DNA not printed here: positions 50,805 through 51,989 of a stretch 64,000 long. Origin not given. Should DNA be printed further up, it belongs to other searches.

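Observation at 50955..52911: Orphan F-type ATPase a-subunit homolog with His-rich periplasmic-loop insertion, co-located with a CaCA exchanger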

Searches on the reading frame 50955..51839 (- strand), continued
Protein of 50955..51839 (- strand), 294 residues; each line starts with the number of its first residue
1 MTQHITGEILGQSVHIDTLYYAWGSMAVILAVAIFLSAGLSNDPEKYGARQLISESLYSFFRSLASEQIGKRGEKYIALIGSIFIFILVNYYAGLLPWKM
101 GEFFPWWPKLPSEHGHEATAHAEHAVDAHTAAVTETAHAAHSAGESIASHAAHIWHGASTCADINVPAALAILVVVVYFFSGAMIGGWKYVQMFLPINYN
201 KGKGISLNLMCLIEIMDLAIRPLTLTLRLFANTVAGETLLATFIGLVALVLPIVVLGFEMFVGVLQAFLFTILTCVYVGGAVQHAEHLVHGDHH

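Call 58: list_cluster_members(proteins=[P0064, P0072, P0077, P0088, P0381, P0393, P0417, P0351, P0403, P0419])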
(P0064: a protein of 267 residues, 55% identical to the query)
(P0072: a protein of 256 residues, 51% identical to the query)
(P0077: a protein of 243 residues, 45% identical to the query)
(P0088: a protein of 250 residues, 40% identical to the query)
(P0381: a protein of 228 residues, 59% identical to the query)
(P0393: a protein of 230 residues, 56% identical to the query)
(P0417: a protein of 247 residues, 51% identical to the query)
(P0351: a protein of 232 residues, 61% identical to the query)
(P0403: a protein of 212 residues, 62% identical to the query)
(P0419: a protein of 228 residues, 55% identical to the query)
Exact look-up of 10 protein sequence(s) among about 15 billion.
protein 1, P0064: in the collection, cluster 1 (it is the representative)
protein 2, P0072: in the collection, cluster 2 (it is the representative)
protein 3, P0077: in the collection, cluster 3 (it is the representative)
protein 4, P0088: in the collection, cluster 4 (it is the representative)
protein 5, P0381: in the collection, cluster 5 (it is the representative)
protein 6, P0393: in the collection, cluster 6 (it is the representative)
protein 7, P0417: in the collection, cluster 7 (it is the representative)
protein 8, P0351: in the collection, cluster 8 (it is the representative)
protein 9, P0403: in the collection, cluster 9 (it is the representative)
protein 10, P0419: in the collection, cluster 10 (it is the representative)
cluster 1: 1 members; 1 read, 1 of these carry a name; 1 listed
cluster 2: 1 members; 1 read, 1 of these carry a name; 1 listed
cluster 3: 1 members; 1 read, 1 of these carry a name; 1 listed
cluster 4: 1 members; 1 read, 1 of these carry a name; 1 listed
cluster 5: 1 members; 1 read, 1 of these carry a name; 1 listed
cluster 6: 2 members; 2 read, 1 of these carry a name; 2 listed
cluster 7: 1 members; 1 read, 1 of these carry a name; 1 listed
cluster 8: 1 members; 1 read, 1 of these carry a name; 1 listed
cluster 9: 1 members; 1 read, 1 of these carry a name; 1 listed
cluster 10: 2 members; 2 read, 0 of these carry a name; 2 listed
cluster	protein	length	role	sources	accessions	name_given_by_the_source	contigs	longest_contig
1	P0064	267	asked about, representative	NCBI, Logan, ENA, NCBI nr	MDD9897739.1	MAG: F0F1 ATP synthase subunit A [Candidatus Melainabacteria bacterium] | F0F1 ATP synthase subunit A [Candidatus Melainabacteria bacterium]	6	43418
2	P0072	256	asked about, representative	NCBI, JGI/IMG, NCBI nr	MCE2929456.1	MAG: F0F1 ATP synthase subunit A [Candidatus Caenarcaniphilales bacterium] | F-type H+-transporting ATPase subunit a | F0F1 ATP synthase subunit A [Candidatus Caenarcaniphilales bacterium]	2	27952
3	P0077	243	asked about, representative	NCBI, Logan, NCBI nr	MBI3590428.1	MAG: F0F1 ATP synthase subunit A [Candidatus Melainabacteria bacterium] | F0F1 ATP synthase subunit A [Candidatus Melainabacteria bacterium]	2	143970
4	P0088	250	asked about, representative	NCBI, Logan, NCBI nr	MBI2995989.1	MAG: F0F1 ATP synthase subunit A [Candidatus Melainabacteria bacterium] | F0F1 ATP synthase subunit A [Candidatus Melainabacteria bacterium]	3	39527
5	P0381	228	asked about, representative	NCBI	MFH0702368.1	MAG: F0F1 ATP synthase subunit A [bacterium]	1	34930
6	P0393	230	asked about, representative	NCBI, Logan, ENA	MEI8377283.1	MAG: F0F1 ATP synthase subunit A [bacterium]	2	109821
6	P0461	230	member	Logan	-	-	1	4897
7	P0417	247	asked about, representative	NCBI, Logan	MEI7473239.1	MAG: F0F1 ATP synthase subunit A [bacterium]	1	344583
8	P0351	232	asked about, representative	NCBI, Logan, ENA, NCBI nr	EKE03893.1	MAG: ATP synthase subunit a, chloroplastic [uncultured bacterium]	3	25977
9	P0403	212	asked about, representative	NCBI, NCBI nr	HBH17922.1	MAG TPA: ATP synthase F0 subunit A [Cyanobacteria bacterium UBA9579] | ATP synthase F0 subunit A [Cyanobacteria bacterium UBA9579]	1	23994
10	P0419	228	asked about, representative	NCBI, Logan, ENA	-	-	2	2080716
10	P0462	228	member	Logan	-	-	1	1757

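Call 60: search_solved_structures(query=A1, max_evalue=0.001, show_alignments=2)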
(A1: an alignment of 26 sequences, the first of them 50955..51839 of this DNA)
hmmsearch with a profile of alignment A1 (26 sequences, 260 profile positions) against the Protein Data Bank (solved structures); distinct sequences matched with E-value up to 0.001: 24.
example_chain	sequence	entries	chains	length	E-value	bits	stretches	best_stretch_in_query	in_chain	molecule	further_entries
6fkf_a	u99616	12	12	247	2.5e-31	112.6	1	2-249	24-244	ATP synthase subunit a, chloroplastic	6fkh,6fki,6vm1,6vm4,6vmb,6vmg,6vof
22vl_a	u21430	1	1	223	1.1e-30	110.5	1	3-247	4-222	ATP synthase subunit a, chloroplastic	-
9itj_T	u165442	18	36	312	2.1e-27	99.7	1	21-253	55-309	ATP synthase subunit a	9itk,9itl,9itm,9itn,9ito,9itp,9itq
8j0s_a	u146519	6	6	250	2.7e-25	92.8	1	2-252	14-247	ATP synthase subunit a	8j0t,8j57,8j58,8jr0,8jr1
7jg5_a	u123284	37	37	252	4.3e-22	82.3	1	5-249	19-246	ATP synthase subunit a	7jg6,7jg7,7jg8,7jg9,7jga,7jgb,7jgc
5dn6_X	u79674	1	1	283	5.8e-20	75.3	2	126-249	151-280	ATP synthase subunit a,ATP synthase subunit a,ATP synthase subunit a,ATP synthase subunit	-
6n2d_a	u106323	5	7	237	1.7e-17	67.2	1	7-250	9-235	ATP synthase subunit a | Bacillus PS3 ATP synthase subunit a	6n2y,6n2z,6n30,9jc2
7p2y_a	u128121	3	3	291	2.4e-15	60.2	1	12-247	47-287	ATP synthase subunit a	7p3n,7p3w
5t4o_K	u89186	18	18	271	1.3e-13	54.5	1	12-247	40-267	ATP synthase subunit a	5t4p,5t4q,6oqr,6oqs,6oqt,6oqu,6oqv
8dbq_a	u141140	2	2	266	2.3e-13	53.7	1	12-247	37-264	ATP synthase subunit a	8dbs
8dbw_a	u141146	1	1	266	4.4e-13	52.8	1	12-247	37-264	ATP synthase subunit a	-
1c17_M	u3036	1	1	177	7.9e-12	48.7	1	126-247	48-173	ATP SYNTHASE SUBUNIT A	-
9o1a_a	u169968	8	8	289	1.4e-11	47.8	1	13-248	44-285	ATP synthase subunit a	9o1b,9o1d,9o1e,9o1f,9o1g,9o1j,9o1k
5lqx_Y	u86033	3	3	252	4.1e-10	43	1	20-99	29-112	ATP synthase subunit a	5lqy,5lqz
8f29_X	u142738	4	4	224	4.6e-10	42.9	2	24-98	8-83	ATP synthase subunit a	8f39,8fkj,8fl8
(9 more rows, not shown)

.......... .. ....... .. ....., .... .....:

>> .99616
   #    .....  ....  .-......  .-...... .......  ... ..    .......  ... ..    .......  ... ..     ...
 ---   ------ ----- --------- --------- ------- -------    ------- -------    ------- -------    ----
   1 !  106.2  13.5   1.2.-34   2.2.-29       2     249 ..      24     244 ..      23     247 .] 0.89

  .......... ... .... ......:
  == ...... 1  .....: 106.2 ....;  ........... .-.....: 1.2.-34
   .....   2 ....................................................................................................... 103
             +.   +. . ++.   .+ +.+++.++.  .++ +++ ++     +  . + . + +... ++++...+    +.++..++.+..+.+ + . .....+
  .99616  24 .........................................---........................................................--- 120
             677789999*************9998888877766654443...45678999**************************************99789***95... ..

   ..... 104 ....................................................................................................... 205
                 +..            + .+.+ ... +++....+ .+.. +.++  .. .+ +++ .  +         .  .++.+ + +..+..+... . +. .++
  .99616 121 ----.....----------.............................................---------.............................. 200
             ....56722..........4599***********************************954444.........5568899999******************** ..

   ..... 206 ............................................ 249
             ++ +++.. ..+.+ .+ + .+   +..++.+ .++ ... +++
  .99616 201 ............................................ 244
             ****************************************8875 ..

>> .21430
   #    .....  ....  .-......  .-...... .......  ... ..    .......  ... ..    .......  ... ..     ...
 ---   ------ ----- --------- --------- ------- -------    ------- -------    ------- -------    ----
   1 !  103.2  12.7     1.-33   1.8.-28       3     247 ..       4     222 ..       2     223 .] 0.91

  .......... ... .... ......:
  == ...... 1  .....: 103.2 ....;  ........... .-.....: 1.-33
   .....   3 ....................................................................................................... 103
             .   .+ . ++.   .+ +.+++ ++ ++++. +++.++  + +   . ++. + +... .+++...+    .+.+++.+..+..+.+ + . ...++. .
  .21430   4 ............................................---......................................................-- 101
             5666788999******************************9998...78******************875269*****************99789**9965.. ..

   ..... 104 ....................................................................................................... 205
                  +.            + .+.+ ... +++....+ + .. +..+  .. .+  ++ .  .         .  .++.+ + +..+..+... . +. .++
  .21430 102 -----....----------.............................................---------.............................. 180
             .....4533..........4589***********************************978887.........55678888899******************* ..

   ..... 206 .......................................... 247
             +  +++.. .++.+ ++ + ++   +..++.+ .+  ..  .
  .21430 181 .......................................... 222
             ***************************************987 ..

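Call 67: predict_structure(alignment_id=A2)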
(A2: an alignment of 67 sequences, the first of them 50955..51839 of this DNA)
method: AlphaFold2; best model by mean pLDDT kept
length: 294 residues; sequences in the alignment: 67
mean_pLDDT: 65.5   pTM: 0.59
mean pLDDT of the five models: 65.5, 61.1, 57.0, 55.2, 54.3
residues with pLDDT >= 90: 0; 70-90: 134; 50-70: 100; < 50: 60
segments of 3 or more residues with pLDDT < 50: 1-4, 6-8, 110-159
pLDDT, mean of each block of 10 residues (from residue 1): 46 62 74 75 69 85 86 83 80 66 61 45 45 38 35 43 61 77 76 65 62 71 65 68 63 73 79 81 75 53
secondary structure, 60 per line:
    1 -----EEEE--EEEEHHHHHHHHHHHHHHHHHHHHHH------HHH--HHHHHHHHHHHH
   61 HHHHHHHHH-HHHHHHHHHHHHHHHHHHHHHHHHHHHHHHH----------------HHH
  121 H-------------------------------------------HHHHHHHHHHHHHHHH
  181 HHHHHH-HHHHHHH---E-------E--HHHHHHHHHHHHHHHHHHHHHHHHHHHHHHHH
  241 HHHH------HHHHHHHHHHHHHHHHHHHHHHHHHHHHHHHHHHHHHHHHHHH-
elements in order: E6-9 E12-15 H16-37 H49-69 H71-101 H118-121 H165-186 H188-194 H209-244 H251-293

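Call 70: find_encoding_contigs(protein=P0294, flank=10000, max_places=2)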
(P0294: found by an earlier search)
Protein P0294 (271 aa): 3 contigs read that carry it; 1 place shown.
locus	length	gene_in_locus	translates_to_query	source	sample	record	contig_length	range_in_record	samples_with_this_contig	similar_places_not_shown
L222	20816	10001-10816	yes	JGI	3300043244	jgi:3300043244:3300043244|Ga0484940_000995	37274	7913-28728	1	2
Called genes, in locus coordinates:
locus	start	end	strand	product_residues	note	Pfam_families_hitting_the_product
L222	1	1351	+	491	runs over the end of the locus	PF00344:SecY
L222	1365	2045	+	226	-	PF00406:ADK, PF13207:AAA_17, PF13238:AAA_18 (weak), PF05191:ADK_lid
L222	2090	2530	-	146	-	-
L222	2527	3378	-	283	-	PF01795:Methyltransf_5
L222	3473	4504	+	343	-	PF02885:Glycos_trans_3N (weak), PF00591:Glycos_transf_3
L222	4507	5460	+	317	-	PF01479:S4, PF00849:PseudoU_synth_2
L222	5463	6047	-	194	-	-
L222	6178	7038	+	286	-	PF00696:AA_kinase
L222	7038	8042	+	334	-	PF00348:polyprenyl_synt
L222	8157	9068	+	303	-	PF00318:Ribosomal_S2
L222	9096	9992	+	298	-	PF25025:EF-Ts_N (weak), PF00889:EF_TS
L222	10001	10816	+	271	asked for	PF00119:ATP-synt_A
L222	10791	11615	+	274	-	PF13353:Fer4_12, PF04055:Radical_SAM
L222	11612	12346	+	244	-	PF02602:HEM4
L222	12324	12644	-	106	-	-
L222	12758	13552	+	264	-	PF00218:IGPS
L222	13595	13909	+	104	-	PF00462:Glutaredoxin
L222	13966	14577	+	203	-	-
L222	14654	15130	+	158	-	-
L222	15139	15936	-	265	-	PF03743:TrbI (weak)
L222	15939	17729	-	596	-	PF00664:ABC_membrane, PF00005:ABC_tran, PF02463:SMC_N (weak), PF13304:AAA_21 (faint)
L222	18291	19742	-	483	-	PF02934:GatB_N, PF02637:GatB_Yqey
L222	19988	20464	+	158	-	-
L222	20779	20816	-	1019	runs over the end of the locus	PF17210:SdrD_B (weak), PF13715:CarbopepD_reg_2 (faint), PF17802:SpaA (faint), PF13620:CarboxypepD_reg, PF22904:NOMO1-like_2nd (weak), PF17210:SdrD_B (weak)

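Call 71: fold_search(model_id=the predicted structure, library=pdb)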
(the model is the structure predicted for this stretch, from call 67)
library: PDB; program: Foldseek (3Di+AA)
matches with E <= 10: 57; with E <= 0.001: 35
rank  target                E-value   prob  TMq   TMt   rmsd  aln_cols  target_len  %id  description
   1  6vm4_a                1.5e-07  1.00  0.56  0.71   4.5       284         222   24  Chloroplast ATP synthase (C2, CF1FO) (released 2020-09-09)
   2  6fkf_a                2.7e-07  1.00  0.55  0.70   6.8       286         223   26  Chloroplast F1Fo conformation 1 (released 2018-05-23)
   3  6vol_a                8.4e-07  1.00  0.54  0.72   5.3       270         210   26  Chloroplast ATP synthase (R2, CF1FO) (released 2020-09-09)
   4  6vof_a                3.3e-06  1.00  0.57  0.73   6.1       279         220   26  Chloroplast ATP synthase (O2, CF1FO) (released 2020-09-09)
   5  8j0s_a                4.4e-06  1.00  0.56  0.67   7.8       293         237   26  Cryo-EM structure of Mycobacterium tuberculosis ATP synthase in complex with bedaquiline(BDQ) (released 2024-05-22)
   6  8g0b_a                5.0e-06  1.00  0.56  0.69   6.0       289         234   24  Cryo-EM structure of TBAJ-876-bound Mycobacterium smegmatis ATP synthase FO region (released 2023-02-15)
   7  8j57_a                5.8e-06  1.00  0.55  0.67   7.0       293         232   24  Cryo-EM structure of Mycobacterium tuberculosis ATP synthase Fo in complex with bedaquiline(BDQ) (released 2024-05-01)
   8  8g07_a                9.8e-06  1.00  0.54  0.66   5.7       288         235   22  Cryo-EM structure of SQ31f-bound Mycobacterium smegmatis ATP synthase FO region (released 2023-02-15)
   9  8g08_a                1.0e-05  1.00  0.53  0.65   5.8       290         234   22  Cryo-EM structure of SQ31f-bound Mycobacterium smegmatis ATP synthase rotational state 1 (backbone model) (released 2023-02-15)
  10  9ito_T                1.2e-05  1.00  0.51  0.64   7.6       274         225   25  Chloroflexus aurantiacus ATP synthase, state 2, focused refinement of FO (released 2025-03-19)
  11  9itt_T                1.4e-05  1.00  0.52  0.65   7.0       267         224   26  Chloroflexus aurantiacus ADP-bound ATP synthase, state 2 (released 2025-03-19)
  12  9itm_Z                1.5e-05  1.00  0.54  0.60   5.8       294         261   22  Chloroflexus aurantiacus ATP synthase, state 1, focused refinement of FO (released 2025-03-19)
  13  7njk_a                2.0e-05  1.00  0.54  0.65   5.8       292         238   24  Mycobacterium smegmatis ATP synthase state 1a (released 2021-10-27)
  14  9ito_Z                3.3e-05  1.00  0.55  0.60   6.3       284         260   24  Chloroflexus aurantiacus ATP synthase, state 2, focused refinement of FO (released 2025-03-19)
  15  9its_Z                3.3e-05  1.00  0.53  0.59   8.4       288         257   24  Chloroflexus aurantiacus ADP-bound ATP synthase, state 1 (released 2025-03-19)
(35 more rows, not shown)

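Call 81: search_protein_families(library=pfam, alignment_id=A4, max_evalue=10)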
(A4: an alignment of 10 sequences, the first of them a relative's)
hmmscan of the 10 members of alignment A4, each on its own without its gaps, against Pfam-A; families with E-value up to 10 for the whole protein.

A. member 1, L008:9631-10032:+ (133 aa): 3 families
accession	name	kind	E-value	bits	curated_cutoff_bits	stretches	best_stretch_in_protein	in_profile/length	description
PF03899.21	ATP-synt_I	-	0.064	14.1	25.1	1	14-109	5-98/99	ATP synthase I chain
PF09843.14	DUF2070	-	9.4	4.8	30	0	16-117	22-118/561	Predicted membrane protein (DUF2070)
PF02656.20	DUF202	-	9.9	7.1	23.4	1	82-122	14-53/68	Domain of unknown function (DUF202)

B. families by the number of members that match (of 10 scanned): 18 families
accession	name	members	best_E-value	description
PF03899.21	ATP-synt_I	6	0.00021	ATP synthase I chain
PF09843.14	DUF2070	2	3.5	Predicted membrane protein (DUF2070)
PF13301.11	DUF4079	1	0.0087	Protein of unknown function (DUF4079)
PF01275.24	Myelin_PLP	1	0.014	Myelin proteolipid protein (PLP or lipophilin)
PF24763.1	CGL160_C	1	0.023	CGL160, C-terminal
PF09519.16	RE_HindVP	1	0.023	HindVP restriction endonuclease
PF19865.4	DUF6338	1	0.028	Family of unknown function (DUF6338)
PF04246.17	RseC_MucC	1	0.04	Positive regulator of sigma(E), RseC/MucC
PF01105.29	EMP24_GP25L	1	0.051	emp24/gp25L/p24 family/GOLD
PF12822.12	ECF_trnsprt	1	0.061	ECF transporter, substrate-specific component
PF05247.18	FlhD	1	0.1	Flagellar transcriptional activator (FlhD)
PF03032.20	FSAP_sig_propep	1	0.11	Frog skin active peptide family signal and propeptide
PF06645.18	SPC12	1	0.18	Microsomal signal peptidase 12 kDa subunit (SPC12)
PF06305.16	LapA_dom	1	0.95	Lipopolysaccharide assembly protein A domain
PF01708.21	Gemini_mov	1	2.1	Geminivirus putative movement protein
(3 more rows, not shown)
